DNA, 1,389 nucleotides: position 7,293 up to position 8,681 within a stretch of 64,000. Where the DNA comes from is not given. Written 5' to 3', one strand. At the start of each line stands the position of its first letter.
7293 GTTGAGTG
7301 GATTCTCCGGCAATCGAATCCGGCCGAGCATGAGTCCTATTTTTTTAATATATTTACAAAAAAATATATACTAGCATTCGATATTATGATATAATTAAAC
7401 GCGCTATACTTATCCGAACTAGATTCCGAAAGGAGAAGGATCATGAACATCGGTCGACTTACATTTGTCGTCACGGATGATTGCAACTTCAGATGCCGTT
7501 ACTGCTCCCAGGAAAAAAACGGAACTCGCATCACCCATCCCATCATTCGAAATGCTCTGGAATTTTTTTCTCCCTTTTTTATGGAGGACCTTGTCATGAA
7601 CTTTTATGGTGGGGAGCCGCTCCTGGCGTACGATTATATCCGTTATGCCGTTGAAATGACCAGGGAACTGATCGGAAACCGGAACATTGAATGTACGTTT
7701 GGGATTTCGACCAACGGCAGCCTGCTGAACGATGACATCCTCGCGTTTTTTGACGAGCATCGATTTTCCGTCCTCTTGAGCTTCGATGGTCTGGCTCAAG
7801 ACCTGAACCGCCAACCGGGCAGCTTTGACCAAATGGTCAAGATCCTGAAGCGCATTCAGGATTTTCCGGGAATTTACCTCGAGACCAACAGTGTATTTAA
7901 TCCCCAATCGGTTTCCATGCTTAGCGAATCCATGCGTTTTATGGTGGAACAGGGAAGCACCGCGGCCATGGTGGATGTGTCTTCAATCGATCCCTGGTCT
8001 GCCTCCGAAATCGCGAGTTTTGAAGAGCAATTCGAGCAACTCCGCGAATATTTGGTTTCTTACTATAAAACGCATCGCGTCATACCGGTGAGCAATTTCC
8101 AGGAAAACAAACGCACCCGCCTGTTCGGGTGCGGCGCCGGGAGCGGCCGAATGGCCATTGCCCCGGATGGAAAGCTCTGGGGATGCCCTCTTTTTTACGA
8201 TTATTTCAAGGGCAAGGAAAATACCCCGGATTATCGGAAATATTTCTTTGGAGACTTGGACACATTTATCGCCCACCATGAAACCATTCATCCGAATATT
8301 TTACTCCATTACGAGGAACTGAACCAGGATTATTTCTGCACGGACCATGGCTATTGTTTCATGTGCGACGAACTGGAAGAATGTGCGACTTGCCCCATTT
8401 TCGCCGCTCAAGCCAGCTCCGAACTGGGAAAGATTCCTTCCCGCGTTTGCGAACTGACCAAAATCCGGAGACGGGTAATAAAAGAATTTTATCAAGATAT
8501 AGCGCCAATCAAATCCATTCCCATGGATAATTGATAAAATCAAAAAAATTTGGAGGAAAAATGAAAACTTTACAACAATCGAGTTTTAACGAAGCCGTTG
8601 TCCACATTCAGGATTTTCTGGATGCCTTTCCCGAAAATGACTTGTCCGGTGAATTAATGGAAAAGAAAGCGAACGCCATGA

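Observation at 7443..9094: Radical SAM/SPASM enzyme paired with a multi-core Cys-Cys repeat precursor: candidate new RiPP system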

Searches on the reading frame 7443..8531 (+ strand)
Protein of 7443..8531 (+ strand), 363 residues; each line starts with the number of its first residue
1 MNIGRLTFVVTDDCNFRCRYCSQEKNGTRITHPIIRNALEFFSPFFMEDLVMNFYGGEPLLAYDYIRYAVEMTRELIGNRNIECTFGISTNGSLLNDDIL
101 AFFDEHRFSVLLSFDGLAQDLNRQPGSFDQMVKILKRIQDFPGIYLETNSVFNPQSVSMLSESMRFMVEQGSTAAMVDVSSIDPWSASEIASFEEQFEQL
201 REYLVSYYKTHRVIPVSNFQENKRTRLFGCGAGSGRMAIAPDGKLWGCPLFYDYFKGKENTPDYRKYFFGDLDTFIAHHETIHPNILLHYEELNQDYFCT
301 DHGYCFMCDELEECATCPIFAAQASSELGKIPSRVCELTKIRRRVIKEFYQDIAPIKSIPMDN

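Call 3: search_protein_families(library=ncbifam, proteins=[window:7443-8531:+], max_evalue=0.01)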
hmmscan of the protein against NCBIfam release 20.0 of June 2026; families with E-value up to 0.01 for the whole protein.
window:7443-8531:+ (363 aa): 61 families (the best 25 are shown)
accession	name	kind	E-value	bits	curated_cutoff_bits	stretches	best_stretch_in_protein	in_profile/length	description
NF047865.1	rSAM_PapB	equivalog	3.7e-36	125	340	1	4-272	3-279/330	PapB family radical SAM/SPASM ranthipeptide maturase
TIGR04068.1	rSAM_ocin_clost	equivalog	2.2e-25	89.4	500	1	2-204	82-300/462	Cys-rich peptide radical SAM maturase CcpM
TIGR04064.1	rSAM_nif11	equivalog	6.5e-24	84.5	518.7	1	3-129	77-215/459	nif11-like peptide radical SAM maturase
TIGR04115.1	rSAM_Cxxx_rpt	equivalog_domain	2.3e-22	79.9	350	1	6-344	4-354/359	radical SAM peptide maturase, CXXX-repeat target family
TIGR03974.1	rSAM_six_Cys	equivalog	9e-22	77.5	425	1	6-251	99-368/451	thioether cross-link-forming SCIFF peptide maturase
TIGR03978.1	rSAM_paired_1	equivalog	1.5e-20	73.4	370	1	8-144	87-233/466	His-Xaa-Ser system radical SAM maturase HxsB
TIGR03906.1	quino_hemo_SAM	equivalog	6e-17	61.4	453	1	6-118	96-215/467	quinohemoprotein amine dehydrogenase maturation protein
NF040492.1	not_ScfB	exception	3.1e-16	59.3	855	1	7-251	98-367/450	ScfB-related radical SAM/SPASM orphan maturase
NF035951.1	rSAM_RumMC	equivalog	4.9e-16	58.5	720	1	6-118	114-233/510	RumMC family radical SAM sactipeptide maturase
TIGR04084.1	rSAM_AF0577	subfamily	7.1e-15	54.8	225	1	10-250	3-244/347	TIGR04084 family radical SAM/SPASM domain-containing protein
TIGR04119.1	CXXX_matur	equivalog_domain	9.8e-15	54.5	150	1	177-358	30-189/210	CXXX repeat peptide maturase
NF041298.1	rSAM_mat_DynA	equivalog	1.8e-14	53.5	450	1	11-177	8-184/356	dynobactin maturation radical SAM/SPASM protein DynA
TIGR04148.1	GG_samocin_CFB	equivalog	2.9e-14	53.1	300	1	2-153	15-185/411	radical SAM peptide maturase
TIGR04083.1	rSAM_pep_methan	hypoth_equivalog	2.9e-14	52.8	300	1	9-228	5-227/376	TIGR04083 family peptide-modifying radical SAM enzyme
NF038283.1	viperin_w_prok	equivalog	1e-13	51.1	180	1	8-133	6-133/281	viperin family antiviral radical SAM protein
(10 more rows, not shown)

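Call 4: search_protein_families(library=pfam, proteins=[window:7443-8531:+], max_evalue=0.01)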
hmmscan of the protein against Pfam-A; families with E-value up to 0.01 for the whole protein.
window:7443-8531:+ (363 aa): 2 families
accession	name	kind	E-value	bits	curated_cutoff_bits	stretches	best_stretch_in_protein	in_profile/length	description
PF04055.27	Radical_SAM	-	3.2e-13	50.6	29.5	1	9-140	2-138/166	Radical SAM superfamily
PF13353.11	Fer4_12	-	5e-05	24.1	22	1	8-116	9-119/137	4Fe-4S single cluster domain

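Call 6: find_homologous_proteins(query=window:7443-8531:+, max_evalue=1e-10)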
Query window:7443-8531:+ (363 aa): 808 proteins with E <= 1e-10 among 6287 candidates; the best 120 are listed.
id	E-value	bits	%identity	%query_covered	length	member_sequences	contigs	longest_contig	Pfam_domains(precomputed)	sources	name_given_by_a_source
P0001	1.8e-251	852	100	100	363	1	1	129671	PF04055.28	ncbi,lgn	ncbi:MAG: radical SAM protein [Candidatus Omnitrophota bacterium]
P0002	1.7e-107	378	46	98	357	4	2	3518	PF04055.28,PF13353.12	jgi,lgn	jgi:radical SAM protein with 4Fe4S-binding SPASM domain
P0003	2.4e-105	371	46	98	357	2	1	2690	PF04055.28,PF13353.12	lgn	-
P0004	3.9e-104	367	46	95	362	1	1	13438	PF04055.28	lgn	-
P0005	6.5e-104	366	46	98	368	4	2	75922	PF04055.28,PF13353.12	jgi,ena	jgi:sulfatase maturation enzyme AslB (radical SAM superfamily)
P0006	2.4e-103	364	46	97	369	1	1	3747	PF04055.28,PF13353.12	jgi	jgi:uncharacterized protein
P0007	3.4e-103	364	46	94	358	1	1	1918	PF04055.28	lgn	-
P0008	8.6e-103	362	45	96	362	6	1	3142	PF04055.28,PF13353.12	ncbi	-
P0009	1.3e-102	362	45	94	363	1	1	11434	PF04055.28,PF13353.12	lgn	-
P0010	1.3e-102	362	45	97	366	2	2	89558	PF04055.28,PF13353.12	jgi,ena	jgi:sulfatase maturation enzyme AslB (radical SAM superfamily)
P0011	1.3e-102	362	45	98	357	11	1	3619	PF04055.28,PF13353.12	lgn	-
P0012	1.6e-102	362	45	96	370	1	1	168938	PF04055.28,PF13353.12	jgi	jgi:uncharacterized protein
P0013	3.6e-102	360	46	98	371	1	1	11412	PF04055.28,PF13353.12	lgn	-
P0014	3.9e-102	360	45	96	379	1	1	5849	PF04055.28,PF13353.12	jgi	jgi:sulfatase maturation enzyme AslB (radical SAM superfamily)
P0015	4.8e-102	360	44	97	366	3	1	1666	PF04055.28,PF13353.12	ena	-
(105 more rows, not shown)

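Call 10: find_related_loci(query=A1, collection=genome_contigs, flank=4000)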
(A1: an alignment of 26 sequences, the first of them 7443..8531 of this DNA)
Query A1 (363 aa) in genome_contigs; peptide patterns used: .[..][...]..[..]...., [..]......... (x = any residue, [..] = any of these).
597 stretches matched a pattern (row limit reached: there are more); 535 encode a relative of the query (tblastn E <= 1e-3); the best 80 are kept; 80 distinct loci.
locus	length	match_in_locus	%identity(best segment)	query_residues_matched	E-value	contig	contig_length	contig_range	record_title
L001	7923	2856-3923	44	1-356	6e-104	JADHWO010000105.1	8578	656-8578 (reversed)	MAG: Candidatus Aminicenantes bacterium isolate BS750m-G29 BS-750m-C16282, whole genome shotgun sequence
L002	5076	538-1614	44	1-352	2e-102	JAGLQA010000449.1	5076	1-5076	MAG: Candidatus Aminicenantes bacterium isolate RS_8_31 ROV157_8.bin.31.fa_449, whole genome shotgun sequence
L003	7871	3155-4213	43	1-353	5e-102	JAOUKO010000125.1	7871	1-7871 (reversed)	MAG: Candidatus Aminicenantes bacterium isolate 8_1_Jan_SF_Bin49 8_1_Jan_SF_Bin49_scaffold_5675_c1, whole genome shotgun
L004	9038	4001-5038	45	1-343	2e-101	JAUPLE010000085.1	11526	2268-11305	MAG: Acidobacteriota bacterium isolate erpe_2018_pw_9hr_WHONDRS-PP48-000088_B_bin.18 scaffold_118079, whole genome shotg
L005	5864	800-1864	43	1-353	1e-99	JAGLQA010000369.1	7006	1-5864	MAG: Candidatus Aminicenantes bacterium isolate RS_8_31 ROV157_8.bin.31.fa_369, whole genome shotgun sequence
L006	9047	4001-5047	42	1-349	8e-99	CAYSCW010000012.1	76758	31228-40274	MAG TPA_asm: uncultured Eubacteriales bacterium isolate binchicken_co34_437 genome assembly, contig: NODE_359_length_767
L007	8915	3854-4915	42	4-353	3e-97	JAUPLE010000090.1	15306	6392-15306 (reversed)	MAG: Acidobacteriota bacterium isolate erpe_2018_pw_9hr_WHONDRS-PP48-000088_B_bin.18 scaffold_121769, whole genome shotg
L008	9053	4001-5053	41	6-357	3e-94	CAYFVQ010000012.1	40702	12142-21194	MAG TPA_asm: uncultured Eubacteriales bacterium isolate ERP108616_co1_206 genome assembly, contig: k119_1488592, whole g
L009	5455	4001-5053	41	1-351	7e-94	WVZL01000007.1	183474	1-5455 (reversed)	MAG: Candidatus Aminicenantes bacterium isolate CS4-C018 C_merged_R1_(paired)_contig_5072, whole genome shotgun sequence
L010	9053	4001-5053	41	1-351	4e-92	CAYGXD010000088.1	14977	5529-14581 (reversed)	MAG TPA_asm: uncultured Eubacteriales bacterium isolate ERP119294_co1_437 genome assembly, contig: NODE_5188_length_1497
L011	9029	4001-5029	40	1-343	9e-91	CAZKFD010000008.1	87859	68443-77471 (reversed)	MAG TPA_asm: uncultured Eubacteriales bacterium isolate SRP140028_co1_355 genome assembly, contig: k141_137634, whole ge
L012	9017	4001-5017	42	7-341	8e-90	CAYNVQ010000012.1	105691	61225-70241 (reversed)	MAG TPA_asm: uncultured Eubacteriales bacterium isolate SRP323688_co1_275 genome assembly, contig: NODE_384_length_10569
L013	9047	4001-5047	41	1-349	3e-88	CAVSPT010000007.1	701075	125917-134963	MAG: Candidatus Aminicenantes bacterium isolate MFD01476.bin.1.151 genome assembly, contig: contig_54909, whole genome s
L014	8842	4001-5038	37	3-346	2e-84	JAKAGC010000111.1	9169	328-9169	MAG: Acidobacteria bacterium isolate WY2.bin142 NODE_12729_length_9169_cov_1.043353, whole genome shotgun sequence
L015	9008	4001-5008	37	23-358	9e-82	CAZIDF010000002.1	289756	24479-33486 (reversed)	MAG TPA_asm: uncultured Eubacteriales bacterium isolate SRP185410_co2_332 genome assembly, contig: NODE_7_length_289756_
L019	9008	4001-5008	32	1-341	4e-55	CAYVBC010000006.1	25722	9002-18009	MAG TPA_asm: uncultured Clostridia bacterium isolate binchicken_co42_421 genome assembly, contig: NODE_2139_length_25722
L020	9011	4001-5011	31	6-342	6e-53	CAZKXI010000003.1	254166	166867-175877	MAG TPA_asm: uncultured Eubacteriales bacterium isolate binchicken_co66_49 genome assembly, contig: NODE_51_length_25416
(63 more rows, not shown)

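Call 18: find_related_loci(query=A1, collection=metagenome_contigs, flank=5000)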
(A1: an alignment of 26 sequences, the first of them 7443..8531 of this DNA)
Query A1 (363 aa) in metagenome_contigs; peptide patterns used: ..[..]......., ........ (x = any residue, [..] = any of these).
600 stretches matched a pattern (row limit reached: there are more); 477 encode a relative of the query (tblastn E <= 1e-3); the best 80 are kept; 80 distinct loci.
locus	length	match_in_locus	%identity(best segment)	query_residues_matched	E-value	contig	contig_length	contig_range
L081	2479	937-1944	45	1-336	1e-102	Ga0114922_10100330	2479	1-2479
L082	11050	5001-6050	42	4-351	2e-98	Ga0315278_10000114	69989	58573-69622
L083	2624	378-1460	41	1-356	6e-94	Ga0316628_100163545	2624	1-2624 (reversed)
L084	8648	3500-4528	40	1-343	7e-91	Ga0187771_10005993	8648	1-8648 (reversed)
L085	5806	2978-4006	40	3-344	2e-86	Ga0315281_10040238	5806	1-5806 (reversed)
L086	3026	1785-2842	41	1-353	4e-84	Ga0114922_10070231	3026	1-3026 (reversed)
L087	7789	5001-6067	42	1-356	4e-82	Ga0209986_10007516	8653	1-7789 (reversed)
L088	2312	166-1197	37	2-349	1e-74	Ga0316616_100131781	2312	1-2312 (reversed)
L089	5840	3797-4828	36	3-349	5e-71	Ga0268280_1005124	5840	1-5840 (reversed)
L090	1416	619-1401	43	1-258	6e-71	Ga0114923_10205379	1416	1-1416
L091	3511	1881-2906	34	1-343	1e-62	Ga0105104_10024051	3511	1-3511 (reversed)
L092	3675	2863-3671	43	1-270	9e-63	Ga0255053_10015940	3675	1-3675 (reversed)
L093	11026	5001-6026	32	6-351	3e-55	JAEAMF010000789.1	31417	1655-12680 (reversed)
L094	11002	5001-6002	31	6-347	3e-54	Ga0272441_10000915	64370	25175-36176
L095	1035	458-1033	45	4-195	1e-51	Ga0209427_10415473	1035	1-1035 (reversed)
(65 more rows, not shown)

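Call 20: search_solved_structures(query=A1, max_evalue=0.001, show_alignments=2)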
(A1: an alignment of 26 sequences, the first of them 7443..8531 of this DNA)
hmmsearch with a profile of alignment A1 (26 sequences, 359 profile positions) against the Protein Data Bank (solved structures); distinct sequences matched with E-value up to 0.001: 18.
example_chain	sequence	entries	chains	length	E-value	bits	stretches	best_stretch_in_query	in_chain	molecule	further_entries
5wgg_A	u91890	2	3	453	6.2e-31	110.6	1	5-254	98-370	Radical SAM domain protein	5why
8vpo_A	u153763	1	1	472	1.8e-21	79.5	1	3-285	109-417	Radical SAM core domain-containing protein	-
9gm3_A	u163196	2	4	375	3.1e-13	52.4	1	9-154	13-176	ChlB radical SAM domain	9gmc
4k36_A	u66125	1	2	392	1.4e-12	50.2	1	13-310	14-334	Anaerobic sulfatase-maturating enzyme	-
4k37_A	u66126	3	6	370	1.9e-12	49.8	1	13-281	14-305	Anaerobic sulfatase-maturating enzyme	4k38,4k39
7n7h_A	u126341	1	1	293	1.6e-07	33.6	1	8-153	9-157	VIPERIN-LIKE ENZYME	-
9dfn_A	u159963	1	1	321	3.2e-07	32.6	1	7-154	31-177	Radical SAM core domain-containing protein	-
9dfu_A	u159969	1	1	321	7.5e-07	31.4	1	8-154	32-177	Radical SAM core domain-containing protein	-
5vsl_A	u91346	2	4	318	1.1e-06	30.8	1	8-177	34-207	Radical S-adenosyl methionine domain-containing protein 2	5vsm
6q2p_A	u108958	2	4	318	1.5e-06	30.4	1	8-167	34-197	Radical S-adenosyl methionine domain-containing protein 2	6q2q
6b4c_A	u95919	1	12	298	3.4e-06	29.2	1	11-154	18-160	Viperin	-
9dgw_A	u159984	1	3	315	3.9e-06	29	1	11-154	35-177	Radical SAM core domain-containing protein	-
7n7i_A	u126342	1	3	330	4.4e-06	28.9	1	11-154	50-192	Viperin-like enzyme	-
9dfw_A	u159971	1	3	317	4.8e-06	28.7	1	11-154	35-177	Radical SAM core domain-containing protein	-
2fb2_A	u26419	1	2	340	5.7e-06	28.5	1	3-251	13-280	Molybdenum cofactor biosynthesis protein A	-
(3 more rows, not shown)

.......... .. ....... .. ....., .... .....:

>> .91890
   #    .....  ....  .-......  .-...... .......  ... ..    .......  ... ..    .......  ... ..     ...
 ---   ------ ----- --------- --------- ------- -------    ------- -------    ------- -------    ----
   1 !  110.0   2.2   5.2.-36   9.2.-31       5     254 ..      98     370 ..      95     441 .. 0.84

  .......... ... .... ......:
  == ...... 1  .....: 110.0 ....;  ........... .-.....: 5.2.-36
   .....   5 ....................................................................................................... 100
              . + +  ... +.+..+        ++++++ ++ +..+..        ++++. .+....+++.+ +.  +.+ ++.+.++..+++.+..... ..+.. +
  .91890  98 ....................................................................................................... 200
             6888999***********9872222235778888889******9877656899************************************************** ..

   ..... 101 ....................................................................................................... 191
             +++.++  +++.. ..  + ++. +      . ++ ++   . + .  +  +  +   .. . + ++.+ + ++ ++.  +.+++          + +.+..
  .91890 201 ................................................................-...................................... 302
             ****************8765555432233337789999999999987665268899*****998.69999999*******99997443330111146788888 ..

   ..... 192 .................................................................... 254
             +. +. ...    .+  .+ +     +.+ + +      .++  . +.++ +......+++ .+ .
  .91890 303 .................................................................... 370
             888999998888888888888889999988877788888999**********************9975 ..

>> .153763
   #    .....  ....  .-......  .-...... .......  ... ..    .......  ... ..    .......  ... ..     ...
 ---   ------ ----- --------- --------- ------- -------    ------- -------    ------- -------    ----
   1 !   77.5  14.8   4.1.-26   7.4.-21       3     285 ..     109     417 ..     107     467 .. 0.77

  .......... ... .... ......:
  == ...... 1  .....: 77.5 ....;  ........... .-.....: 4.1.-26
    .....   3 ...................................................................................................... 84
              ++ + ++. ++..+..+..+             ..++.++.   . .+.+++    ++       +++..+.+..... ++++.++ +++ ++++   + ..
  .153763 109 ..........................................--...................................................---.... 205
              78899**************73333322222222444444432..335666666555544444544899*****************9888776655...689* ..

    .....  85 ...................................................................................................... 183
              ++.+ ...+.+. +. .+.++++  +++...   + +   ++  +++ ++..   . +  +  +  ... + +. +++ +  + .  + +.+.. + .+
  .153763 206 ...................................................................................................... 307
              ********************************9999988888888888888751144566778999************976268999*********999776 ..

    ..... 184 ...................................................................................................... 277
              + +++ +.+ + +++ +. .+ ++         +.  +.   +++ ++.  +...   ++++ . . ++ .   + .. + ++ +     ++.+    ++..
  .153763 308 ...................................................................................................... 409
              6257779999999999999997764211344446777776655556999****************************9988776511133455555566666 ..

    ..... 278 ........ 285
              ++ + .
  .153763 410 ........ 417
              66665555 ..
